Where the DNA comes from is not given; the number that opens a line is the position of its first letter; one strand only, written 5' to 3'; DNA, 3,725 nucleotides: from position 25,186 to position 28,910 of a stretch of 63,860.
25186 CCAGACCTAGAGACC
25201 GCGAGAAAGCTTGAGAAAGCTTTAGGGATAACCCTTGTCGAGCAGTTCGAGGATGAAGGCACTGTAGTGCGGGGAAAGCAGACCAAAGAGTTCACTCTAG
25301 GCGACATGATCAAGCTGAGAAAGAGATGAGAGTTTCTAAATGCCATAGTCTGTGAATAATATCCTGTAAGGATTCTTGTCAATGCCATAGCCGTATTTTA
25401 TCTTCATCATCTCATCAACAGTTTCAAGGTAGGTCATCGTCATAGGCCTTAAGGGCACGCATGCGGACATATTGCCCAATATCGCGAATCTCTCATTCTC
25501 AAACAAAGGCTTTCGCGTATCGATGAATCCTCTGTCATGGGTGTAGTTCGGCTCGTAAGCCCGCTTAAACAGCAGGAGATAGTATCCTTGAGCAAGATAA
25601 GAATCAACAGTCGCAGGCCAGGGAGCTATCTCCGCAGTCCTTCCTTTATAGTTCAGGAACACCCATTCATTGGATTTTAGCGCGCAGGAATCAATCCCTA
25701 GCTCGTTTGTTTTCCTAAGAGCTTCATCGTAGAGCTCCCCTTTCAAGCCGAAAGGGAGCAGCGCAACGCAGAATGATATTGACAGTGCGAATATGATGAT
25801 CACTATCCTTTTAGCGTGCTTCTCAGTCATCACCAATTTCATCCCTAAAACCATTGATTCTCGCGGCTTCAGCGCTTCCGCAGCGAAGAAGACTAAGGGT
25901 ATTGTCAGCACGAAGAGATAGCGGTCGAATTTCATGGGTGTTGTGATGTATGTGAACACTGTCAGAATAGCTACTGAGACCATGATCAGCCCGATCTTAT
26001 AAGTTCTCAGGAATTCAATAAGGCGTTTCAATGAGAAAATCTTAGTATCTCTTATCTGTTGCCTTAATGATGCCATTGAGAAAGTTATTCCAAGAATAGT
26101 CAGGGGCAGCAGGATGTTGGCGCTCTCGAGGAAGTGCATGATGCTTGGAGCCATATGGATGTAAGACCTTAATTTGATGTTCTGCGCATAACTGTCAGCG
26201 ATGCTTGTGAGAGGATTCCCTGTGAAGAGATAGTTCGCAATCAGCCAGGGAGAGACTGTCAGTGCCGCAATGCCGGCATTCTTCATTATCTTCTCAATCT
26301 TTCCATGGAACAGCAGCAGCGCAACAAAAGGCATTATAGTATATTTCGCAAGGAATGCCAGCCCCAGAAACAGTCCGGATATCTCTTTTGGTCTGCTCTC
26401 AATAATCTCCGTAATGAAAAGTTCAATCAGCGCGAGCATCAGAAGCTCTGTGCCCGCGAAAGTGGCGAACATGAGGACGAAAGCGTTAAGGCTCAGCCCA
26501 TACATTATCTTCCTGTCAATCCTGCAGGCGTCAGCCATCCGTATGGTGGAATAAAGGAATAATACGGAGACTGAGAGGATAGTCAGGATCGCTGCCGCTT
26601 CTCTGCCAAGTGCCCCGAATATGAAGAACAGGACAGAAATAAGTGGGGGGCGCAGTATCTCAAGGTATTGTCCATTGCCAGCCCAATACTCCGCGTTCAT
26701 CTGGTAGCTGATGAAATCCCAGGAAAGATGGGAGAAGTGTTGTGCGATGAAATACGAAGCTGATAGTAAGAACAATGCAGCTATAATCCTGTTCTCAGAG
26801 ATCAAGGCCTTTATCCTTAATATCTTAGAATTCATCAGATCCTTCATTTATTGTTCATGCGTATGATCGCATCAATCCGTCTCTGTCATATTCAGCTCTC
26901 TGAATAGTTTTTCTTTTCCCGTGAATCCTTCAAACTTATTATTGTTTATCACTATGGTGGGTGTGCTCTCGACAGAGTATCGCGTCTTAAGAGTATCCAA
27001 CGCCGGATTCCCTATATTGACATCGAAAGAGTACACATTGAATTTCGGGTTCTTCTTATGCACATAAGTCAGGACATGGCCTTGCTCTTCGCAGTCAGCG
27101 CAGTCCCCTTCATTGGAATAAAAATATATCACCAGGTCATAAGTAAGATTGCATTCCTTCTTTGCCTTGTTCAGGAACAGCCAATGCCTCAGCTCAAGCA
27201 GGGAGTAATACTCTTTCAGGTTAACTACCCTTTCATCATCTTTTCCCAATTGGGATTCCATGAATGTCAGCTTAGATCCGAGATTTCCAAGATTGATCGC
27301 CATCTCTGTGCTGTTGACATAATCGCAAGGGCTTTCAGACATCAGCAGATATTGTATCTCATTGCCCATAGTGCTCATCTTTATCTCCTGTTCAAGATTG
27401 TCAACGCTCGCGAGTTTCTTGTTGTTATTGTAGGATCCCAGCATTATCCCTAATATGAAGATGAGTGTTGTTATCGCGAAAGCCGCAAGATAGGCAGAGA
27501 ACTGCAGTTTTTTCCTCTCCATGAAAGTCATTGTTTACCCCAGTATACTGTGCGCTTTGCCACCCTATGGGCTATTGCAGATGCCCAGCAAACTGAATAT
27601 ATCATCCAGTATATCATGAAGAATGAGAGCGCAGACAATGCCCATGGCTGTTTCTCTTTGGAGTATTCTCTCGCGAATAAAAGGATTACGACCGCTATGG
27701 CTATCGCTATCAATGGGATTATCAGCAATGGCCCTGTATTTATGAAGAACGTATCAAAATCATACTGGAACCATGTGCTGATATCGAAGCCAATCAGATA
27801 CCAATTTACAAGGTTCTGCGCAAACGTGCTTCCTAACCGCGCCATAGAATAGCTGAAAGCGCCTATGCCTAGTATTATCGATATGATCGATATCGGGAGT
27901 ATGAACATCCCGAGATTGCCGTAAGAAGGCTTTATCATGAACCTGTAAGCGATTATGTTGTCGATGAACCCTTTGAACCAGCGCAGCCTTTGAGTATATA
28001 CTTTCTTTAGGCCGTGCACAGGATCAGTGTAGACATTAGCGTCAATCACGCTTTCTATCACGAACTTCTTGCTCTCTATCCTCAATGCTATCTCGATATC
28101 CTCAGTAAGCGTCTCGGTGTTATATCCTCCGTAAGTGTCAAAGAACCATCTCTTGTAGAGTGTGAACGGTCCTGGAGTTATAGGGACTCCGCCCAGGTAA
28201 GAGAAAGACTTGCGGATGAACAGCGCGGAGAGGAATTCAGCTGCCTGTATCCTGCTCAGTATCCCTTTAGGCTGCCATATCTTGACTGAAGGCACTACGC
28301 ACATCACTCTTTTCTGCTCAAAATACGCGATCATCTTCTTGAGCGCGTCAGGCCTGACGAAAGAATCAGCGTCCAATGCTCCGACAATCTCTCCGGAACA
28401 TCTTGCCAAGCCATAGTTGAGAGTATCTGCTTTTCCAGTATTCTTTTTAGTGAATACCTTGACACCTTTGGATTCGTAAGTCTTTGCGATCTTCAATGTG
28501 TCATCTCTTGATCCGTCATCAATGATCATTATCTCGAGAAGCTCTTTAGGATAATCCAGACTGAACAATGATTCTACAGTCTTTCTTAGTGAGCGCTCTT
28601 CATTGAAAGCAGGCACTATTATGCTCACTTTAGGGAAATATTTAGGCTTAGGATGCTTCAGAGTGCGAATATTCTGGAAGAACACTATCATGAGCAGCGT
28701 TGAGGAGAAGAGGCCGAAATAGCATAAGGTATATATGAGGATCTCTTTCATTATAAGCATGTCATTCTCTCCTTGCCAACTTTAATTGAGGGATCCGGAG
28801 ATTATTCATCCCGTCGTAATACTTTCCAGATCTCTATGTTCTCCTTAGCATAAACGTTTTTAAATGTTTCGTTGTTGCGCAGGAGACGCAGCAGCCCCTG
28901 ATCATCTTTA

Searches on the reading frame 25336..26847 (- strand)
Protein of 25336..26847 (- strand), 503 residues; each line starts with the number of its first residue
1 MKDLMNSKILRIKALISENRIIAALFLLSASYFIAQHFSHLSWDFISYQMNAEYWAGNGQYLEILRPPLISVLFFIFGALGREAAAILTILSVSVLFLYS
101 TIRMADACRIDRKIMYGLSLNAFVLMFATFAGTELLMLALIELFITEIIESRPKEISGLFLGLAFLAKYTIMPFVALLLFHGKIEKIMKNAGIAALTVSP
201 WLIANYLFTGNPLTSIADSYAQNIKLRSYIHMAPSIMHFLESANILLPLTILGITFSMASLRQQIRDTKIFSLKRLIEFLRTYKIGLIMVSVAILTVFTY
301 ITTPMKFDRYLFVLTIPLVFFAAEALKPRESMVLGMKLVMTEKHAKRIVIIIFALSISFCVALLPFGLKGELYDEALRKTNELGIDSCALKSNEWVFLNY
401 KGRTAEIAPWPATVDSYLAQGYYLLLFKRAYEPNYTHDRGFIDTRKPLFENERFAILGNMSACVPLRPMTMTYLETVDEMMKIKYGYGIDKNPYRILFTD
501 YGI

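Call 85: search_protein_families(library=pfam, proteins=[window:25336-26847:-], max_evalue=0.001)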
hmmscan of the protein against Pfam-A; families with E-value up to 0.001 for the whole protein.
window:25336-26847:- (503 aa): 1 family
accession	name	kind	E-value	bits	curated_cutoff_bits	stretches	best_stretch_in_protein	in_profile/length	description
PF09594.16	GT87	-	1.6e-07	31.8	25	1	67-262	4-213/237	Glycosyltransferase family 87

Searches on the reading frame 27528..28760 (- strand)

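Call 85: search_protein_families(library=pfam, proteins=[window:27528-28760:-], max_evalue=0.001)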
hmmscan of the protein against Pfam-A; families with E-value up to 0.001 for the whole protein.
window:27528-28760:- (410 aa): 6 families
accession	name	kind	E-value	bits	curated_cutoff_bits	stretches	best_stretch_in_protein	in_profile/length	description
PF00535.33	Glycos_transf_2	-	3.3e-33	115.4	23.3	1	46-209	1-166/168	Glycosyl transferase family 2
PF13641.12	Glyco_tranf_2_3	-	2.6e-26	93.5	27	1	43-263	1-229/230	Glycosyltransferase like family 2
PF13632.12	Glyco_trans_2_3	-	6.5e-15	55.9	27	1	128-314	4-153/198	Glycosyl transferase family group 2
PF03142.21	Chitin_synth_2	-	1.3e-09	37.7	27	1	124-203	203-285/527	Chitin synthase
PF10111.15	Glyco_tranf_2_2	-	1.9e-09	37.9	27.3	1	46-231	1-202/276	Glycosyltransferase like family 2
PF13506.12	Glyco_transf_21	-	7.8e-08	32.4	21.7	1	114-261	22-172/174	Glycosyl transferase family 21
